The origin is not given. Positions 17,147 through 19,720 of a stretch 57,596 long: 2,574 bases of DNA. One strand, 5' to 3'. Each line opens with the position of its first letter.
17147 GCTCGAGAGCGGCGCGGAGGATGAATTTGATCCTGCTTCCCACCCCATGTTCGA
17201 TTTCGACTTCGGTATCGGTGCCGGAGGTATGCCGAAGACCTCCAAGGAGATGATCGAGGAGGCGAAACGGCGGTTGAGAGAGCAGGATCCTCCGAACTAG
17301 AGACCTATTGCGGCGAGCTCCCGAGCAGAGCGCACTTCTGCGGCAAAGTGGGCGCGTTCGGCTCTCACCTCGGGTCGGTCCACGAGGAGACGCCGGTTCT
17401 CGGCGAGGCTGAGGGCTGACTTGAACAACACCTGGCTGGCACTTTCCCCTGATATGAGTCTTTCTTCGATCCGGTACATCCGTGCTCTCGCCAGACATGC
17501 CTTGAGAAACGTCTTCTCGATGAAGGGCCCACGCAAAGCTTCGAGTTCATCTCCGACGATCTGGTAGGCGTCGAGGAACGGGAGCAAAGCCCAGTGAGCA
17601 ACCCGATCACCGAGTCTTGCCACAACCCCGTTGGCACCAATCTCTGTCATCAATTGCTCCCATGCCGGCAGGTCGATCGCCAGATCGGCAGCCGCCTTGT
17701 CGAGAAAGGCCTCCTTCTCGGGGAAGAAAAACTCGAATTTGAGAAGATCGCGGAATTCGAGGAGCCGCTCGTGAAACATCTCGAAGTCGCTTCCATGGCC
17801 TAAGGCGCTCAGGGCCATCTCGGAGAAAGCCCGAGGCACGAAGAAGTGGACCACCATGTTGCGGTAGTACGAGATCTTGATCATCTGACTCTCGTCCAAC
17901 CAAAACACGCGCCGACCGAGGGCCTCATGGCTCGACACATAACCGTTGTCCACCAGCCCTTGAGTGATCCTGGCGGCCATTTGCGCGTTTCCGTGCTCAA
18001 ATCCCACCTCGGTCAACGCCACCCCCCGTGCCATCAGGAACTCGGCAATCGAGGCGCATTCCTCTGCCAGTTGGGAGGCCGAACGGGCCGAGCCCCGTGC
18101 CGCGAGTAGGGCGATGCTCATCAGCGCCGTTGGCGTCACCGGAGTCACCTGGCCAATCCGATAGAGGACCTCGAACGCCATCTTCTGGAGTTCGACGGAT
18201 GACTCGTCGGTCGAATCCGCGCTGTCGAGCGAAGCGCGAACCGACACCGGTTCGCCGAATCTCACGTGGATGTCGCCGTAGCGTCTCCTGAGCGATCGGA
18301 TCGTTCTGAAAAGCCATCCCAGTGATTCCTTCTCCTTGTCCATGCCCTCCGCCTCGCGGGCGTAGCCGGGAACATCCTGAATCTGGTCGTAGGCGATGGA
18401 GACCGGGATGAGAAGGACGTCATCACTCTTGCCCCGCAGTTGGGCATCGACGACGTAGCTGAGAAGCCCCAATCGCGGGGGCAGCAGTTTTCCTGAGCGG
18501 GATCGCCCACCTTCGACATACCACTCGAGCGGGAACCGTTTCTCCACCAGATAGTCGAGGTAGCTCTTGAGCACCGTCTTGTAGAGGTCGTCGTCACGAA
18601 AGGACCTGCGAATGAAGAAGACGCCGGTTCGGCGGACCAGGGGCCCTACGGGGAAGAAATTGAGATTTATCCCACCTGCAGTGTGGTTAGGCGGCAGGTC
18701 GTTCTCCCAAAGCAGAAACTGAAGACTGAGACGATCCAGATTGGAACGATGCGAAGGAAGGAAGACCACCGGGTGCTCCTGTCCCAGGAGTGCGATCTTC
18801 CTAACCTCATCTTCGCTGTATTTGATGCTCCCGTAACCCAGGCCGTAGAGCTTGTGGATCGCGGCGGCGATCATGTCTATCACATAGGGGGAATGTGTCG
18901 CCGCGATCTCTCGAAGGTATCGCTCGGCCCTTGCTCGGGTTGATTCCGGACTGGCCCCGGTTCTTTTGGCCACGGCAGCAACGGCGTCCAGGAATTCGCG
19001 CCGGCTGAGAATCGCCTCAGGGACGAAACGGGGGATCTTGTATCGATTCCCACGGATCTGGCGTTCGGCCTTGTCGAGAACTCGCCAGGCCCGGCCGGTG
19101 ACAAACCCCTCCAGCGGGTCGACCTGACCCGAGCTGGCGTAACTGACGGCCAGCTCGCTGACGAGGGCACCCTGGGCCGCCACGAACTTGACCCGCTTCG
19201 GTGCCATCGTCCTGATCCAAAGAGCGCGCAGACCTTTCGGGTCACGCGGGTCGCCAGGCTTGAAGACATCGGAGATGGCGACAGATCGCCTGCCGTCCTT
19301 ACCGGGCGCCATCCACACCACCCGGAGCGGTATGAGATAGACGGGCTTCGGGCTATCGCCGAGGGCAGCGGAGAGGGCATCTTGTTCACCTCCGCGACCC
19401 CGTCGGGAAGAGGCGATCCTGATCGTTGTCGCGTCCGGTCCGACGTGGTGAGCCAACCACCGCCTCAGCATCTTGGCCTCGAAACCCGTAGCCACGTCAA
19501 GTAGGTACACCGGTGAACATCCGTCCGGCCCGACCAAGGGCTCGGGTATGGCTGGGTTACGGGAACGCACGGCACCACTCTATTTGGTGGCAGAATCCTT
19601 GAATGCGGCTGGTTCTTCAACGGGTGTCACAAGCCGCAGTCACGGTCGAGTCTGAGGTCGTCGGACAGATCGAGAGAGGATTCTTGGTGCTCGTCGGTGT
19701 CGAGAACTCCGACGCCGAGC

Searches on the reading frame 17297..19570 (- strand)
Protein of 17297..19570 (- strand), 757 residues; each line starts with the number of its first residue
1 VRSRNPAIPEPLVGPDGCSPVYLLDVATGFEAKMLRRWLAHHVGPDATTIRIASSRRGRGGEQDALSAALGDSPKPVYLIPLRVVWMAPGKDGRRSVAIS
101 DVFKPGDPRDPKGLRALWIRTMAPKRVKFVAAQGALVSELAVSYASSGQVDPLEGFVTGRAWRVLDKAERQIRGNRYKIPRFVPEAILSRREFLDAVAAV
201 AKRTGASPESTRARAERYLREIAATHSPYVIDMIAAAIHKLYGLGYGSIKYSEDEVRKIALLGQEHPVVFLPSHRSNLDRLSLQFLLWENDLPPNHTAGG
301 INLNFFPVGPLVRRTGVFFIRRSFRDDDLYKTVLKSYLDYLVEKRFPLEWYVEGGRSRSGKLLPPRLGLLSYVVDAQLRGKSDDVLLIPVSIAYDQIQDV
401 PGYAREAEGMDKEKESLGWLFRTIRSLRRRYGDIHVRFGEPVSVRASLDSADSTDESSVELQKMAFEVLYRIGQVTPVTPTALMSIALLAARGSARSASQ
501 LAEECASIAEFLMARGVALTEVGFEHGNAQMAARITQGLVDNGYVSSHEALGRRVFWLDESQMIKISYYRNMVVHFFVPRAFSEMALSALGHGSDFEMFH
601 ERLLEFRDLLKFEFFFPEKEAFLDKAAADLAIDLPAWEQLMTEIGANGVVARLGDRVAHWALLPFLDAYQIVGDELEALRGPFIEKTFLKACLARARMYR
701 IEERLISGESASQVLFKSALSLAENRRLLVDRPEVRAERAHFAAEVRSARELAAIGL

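Call 12: search_protein_families(library=pfam, proteins=[window:17297-19570:-], max_evalue=0.01)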
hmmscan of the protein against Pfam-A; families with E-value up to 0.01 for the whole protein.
window:17297-19570:- (757 aa): 2 families
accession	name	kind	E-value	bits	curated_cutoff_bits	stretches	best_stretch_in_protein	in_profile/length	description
PF19277.4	GPAT_C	-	9.4e-63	213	25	1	403-730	1-342/344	Glycerol-3-phosphate acyltransferase C-terminal region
PF01553.26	Acyltransferase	-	3.2e-18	66.2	23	1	259-392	7-131/132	Acyltransferase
